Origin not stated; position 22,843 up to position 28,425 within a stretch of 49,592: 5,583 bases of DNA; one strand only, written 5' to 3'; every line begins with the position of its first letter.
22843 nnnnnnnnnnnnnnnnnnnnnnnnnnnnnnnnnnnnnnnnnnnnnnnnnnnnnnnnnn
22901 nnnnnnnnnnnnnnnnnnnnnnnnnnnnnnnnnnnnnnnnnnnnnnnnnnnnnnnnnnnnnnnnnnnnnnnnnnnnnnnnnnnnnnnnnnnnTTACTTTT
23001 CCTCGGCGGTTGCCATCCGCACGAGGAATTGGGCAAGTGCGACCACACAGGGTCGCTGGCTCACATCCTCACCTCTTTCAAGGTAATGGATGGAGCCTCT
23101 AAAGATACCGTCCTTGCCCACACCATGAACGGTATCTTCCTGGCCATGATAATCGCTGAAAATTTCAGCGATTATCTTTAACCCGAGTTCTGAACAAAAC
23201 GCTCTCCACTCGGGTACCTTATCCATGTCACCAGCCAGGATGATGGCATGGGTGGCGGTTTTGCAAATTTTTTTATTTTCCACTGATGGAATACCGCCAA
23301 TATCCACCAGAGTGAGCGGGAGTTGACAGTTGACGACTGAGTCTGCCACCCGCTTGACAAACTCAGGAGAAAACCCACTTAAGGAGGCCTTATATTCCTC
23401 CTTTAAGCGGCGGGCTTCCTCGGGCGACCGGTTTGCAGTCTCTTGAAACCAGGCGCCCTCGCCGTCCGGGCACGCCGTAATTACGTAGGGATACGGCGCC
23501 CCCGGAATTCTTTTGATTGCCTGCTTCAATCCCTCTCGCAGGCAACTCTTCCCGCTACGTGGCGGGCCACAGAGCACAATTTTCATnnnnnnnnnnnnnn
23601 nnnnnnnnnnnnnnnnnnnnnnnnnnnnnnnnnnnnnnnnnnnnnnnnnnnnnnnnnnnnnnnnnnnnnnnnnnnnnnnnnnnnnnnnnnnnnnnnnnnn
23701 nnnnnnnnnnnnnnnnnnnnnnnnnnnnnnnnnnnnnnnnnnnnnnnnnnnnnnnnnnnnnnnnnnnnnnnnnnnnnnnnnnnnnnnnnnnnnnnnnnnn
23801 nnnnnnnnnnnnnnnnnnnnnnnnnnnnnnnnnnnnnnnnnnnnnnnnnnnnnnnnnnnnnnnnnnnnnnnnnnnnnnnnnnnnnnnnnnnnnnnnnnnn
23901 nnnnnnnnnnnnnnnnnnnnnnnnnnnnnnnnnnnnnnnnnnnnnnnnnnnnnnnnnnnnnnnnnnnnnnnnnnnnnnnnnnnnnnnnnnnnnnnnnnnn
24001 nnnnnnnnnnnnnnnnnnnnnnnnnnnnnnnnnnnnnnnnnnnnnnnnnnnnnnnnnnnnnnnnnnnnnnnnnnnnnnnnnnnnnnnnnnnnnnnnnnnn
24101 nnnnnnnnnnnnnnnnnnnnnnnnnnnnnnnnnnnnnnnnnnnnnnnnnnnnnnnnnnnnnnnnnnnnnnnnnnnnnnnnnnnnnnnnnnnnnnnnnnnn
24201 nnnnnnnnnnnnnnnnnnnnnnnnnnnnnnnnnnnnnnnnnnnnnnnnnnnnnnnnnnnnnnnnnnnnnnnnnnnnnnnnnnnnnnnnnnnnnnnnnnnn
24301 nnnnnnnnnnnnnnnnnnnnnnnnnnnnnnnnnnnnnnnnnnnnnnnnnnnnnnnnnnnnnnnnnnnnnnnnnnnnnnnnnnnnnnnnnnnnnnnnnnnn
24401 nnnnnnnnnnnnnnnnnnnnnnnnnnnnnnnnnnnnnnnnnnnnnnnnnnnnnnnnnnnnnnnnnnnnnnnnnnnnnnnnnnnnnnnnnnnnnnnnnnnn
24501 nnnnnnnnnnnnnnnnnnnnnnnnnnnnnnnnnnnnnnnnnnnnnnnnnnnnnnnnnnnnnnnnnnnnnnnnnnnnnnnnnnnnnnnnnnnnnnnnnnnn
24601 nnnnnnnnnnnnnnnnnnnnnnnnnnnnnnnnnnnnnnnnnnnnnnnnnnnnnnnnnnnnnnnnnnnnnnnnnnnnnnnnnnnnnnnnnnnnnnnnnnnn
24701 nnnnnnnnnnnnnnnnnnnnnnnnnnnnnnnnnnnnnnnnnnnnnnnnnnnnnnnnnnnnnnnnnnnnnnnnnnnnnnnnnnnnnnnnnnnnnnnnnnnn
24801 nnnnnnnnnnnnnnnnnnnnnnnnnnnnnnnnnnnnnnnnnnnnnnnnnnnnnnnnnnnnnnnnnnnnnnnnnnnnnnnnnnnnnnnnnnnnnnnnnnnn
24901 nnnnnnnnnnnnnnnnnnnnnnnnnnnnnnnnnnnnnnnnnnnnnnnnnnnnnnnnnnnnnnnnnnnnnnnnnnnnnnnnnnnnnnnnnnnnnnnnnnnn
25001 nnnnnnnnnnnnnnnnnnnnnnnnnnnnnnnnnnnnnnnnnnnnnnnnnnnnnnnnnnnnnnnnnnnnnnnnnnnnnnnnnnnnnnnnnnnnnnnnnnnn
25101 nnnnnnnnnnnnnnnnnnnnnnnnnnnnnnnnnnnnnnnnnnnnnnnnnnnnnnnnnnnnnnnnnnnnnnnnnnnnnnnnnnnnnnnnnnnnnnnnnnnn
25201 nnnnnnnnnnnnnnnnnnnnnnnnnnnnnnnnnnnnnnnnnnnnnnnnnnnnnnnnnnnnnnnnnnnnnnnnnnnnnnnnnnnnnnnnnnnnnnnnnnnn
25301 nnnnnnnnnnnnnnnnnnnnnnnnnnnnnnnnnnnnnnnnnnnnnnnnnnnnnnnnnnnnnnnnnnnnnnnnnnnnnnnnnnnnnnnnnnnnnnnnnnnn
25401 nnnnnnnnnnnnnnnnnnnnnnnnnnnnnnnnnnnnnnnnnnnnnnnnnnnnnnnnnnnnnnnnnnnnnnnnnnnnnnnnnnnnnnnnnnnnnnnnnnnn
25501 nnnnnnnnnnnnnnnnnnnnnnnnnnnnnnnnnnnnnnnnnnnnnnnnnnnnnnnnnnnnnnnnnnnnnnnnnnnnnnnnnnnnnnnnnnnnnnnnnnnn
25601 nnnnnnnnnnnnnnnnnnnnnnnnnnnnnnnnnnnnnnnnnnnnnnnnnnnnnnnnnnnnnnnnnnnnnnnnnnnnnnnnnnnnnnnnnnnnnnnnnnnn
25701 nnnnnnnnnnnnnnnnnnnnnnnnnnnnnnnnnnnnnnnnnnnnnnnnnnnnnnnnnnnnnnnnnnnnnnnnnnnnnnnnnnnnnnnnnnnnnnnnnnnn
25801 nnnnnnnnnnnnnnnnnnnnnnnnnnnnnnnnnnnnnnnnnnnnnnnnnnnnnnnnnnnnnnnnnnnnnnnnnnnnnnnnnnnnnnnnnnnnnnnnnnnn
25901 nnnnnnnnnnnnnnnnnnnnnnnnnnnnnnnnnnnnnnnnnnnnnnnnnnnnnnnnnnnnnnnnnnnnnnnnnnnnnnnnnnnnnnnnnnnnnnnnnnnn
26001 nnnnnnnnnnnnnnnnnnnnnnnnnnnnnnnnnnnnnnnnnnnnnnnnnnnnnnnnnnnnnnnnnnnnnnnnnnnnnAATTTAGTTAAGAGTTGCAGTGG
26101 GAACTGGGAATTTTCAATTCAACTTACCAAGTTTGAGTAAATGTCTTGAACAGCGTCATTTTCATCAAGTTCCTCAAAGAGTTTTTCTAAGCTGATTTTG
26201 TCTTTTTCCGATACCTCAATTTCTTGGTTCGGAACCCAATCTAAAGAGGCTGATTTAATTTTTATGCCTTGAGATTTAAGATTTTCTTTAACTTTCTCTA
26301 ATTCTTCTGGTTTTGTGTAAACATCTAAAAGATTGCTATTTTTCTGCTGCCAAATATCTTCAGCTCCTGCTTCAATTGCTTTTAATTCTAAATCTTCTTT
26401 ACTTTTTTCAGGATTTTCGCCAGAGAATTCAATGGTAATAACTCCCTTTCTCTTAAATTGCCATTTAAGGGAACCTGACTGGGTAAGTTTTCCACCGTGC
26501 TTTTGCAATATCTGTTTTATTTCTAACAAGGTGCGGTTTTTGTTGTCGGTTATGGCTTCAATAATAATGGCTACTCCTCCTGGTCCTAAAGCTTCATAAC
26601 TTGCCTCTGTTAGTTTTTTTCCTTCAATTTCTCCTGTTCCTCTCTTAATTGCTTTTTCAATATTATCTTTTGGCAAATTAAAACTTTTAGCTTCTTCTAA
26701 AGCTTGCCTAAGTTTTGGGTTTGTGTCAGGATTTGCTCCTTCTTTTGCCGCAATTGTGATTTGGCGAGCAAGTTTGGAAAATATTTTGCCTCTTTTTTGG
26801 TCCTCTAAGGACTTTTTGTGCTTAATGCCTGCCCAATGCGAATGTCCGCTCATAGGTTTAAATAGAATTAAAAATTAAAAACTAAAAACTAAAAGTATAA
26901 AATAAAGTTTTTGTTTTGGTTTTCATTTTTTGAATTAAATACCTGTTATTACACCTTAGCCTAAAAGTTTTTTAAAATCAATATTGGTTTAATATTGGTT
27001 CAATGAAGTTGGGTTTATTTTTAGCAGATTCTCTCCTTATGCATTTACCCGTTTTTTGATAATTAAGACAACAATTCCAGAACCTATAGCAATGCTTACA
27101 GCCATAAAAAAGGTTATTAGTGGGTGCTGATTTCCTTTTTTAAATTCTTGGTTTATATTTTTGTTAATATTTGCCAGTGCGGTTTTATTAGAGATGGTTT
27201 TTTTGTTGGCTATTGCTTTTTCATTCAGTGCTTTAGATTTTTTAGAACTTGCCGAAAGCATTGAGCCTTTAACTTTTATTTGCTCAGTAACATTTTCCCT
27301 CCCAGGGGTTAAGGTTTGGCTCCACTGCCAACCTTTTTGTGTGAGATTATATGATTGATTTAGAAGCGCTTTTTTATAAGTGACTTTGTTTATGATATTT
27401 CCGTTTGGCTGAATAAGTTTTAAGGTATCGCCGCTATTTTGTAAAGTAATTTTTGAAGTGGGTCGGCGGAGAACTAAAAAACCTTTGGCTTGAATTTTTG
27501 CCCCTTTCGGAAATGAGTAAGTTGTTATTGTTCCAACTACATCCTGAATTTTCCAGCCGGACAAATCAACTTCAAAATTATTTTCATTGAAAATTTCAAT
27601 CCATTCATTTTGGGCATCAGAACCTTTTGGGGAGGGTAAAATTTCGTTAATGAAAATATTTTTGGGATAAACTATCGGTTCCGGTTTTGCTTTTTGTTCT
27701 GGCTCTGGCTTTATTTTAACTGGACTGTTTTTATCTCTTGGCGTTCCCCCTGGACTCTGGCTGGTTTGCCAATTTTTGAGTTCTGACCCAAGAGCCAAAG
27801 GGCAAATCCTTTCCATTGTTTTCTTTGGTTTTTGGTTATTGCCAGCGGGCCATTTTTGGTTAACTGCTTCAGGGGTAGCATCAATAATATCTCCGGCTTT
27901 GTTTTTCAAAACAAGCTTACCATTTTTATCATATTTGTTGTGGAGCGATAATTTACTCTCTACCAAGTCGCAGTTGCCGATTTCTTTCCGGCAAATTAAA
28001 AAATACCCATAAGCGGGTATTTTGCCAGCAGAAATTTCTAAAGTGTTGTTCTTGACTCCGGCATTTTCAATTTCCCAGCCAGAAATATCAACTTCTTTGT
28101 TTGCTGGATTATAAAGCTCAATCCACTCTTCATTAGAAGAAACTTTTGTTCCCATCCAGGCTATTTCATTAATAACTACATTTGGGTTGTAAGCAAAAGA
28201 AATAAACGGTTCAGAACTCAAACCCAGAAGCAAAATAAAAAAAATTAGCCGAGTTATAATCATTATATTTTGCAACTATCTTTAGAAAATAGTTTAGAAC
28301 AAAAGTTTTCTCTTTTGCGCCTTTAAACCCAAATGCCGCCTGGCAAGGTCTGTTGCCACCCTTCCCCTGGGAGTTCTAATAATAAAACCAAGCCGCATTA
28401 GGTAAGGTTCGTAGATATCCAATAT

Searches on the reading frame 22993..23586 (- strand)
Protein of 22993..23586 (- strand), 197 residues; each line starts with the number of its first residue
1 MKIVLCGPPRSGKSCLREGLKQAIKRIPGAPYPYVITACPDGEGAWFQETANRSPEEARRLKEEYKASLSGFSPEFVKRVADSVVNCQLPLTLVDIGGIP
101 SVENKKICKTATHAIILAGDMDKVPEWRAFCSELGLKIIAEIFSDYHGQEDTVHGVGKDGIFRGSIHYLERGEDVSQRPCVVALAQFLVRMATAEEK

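Call 4: search_protein_families(library=pfam, proteins=[window:22993-23586:-], max_evalue=0.01)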
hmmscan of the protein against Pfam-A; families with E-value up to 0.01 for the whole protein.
window:22993-23586:- (197 aa): 0 families

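Call 5: search_protein_families(library=padloc, proteins=[window:22993-23586:-], max_evalue=0.01)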
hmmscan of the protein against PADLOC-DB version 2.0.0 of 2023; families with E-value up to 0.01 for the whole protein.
window:22993-23586:- (197 aa): 3 families
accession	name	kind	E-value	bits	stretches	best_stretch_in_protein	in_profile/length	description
PDLC01045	Csx3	-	1.6e-59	199.5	1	2-189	109-285/286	Csx3-AAA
PDLC01515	Csx3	-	1.4e-56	189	1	1-188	7-183/183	"CAS-I,CAS-III; associated"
PDLC01059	C3a67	-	7.8e-35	118.8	1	3-193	7-182/382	AAA-Csx3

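Call 6: search_protein_families(library=ncbifam, proteins=[window:22993-23586:-], max_evalue=0.01)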
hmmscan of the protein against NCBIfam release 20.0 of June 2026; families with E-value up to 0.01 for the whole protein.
window:22993-23586:- (197 aa): 0 families

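Call 81: search_solved_structures(query=window:22993-23586:-, max_evalue=1, show_alignments=2)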
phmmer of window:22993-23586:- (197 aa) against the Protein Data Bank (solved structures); distinct sequences matched with E-value up to 1: 2.
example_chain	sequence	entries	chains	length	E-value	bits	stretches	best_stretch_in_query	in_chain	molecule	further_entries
7bqs_A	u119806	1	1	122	0.072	15.8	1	47-84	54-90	Nomur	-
6c2u_A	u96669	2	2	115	0.21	14.4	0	3-37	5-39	phosphate-loop protein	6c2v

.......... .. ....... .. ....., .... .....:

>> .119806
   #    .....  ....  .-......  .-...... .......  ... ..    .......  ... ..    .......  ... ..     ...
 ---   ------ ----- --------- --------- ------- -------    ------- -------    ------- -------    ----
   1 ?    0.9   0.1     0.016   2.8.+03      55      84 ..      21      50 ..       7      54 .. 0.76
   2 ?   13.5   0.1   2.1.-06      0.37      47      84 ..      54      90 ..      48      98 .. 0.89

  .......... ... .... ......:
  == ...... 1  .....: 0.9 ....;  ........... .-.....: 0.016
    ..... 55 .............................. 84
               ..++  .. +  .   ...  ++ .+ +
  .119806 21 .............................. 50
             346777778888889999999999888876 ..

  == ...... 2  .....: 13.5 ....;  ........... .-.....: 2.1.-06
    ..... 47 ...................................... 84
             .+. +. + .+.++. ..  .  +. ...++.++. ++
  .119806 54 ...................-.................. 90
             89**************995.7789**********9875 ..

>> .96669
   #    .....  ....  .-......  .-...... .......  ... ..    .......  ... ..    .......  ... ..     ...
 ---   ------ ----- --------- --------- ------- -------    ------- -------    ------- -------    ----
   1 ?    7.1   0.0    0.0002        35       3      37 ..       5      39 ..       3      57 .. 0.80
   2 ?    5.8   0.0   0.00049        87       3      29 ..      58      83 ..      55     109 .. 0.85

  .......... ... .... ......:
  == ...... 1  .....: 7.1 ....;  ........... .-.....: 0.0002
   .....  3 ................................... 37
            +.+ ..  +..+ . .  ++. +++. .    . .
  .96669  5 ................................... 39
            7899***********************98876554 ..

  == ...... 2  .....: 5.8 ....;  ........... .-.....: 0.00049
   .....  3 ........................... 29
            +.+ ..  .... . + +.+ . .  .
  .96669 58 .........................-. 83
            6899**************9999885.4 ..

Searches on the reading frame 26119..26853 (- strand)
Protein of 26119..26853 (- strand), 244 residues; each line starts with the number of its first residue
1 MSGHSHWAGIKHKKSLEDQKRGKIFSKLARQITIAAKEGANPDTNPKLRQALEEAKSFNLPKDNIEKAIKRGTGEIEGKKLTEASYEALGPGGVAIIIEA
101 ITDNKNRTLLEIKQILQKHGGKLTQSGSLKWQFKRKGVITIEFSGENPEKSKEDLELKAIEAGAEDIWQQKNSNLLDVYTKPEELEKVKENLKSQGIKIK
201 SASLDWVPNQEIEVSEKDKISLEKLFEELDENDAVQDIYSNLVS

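Call 10: search_protein_families(library=pfam, proteins=[window:26119-26853:-], max_evalue=0.001)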
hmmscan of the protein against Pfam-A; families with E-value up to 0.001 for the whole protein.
window:26119-26853:- (244 aa): 2 families
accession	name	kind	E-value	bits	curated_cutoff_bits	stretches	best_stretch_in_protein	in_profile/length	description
PF01709.26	Transcrip_reg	-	1.6e-51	174.7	27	1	82-242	2-160/160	TACO1/YebC second and third domain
PF20772.2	TACO1_YebC_N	-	5e-30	104.2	36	1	5-75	1-73/73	TACO1/YebC protein N-terminal domain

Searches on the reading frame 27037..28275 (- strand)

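Call 10: search_protein_families(library=pfam, proteins=[window:27037-28275:-], max_evalue=0.001)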
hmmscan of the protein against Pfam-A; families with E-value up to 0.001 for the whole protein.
window:27037-28275:- (412 aa): 1 family
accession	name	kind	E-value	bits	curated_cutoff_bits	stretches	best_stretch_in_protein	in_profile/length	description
PF00932.25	LTD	-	3.7e-36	124.2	34.3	2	205-301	6-108/109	Lamin Tail Domain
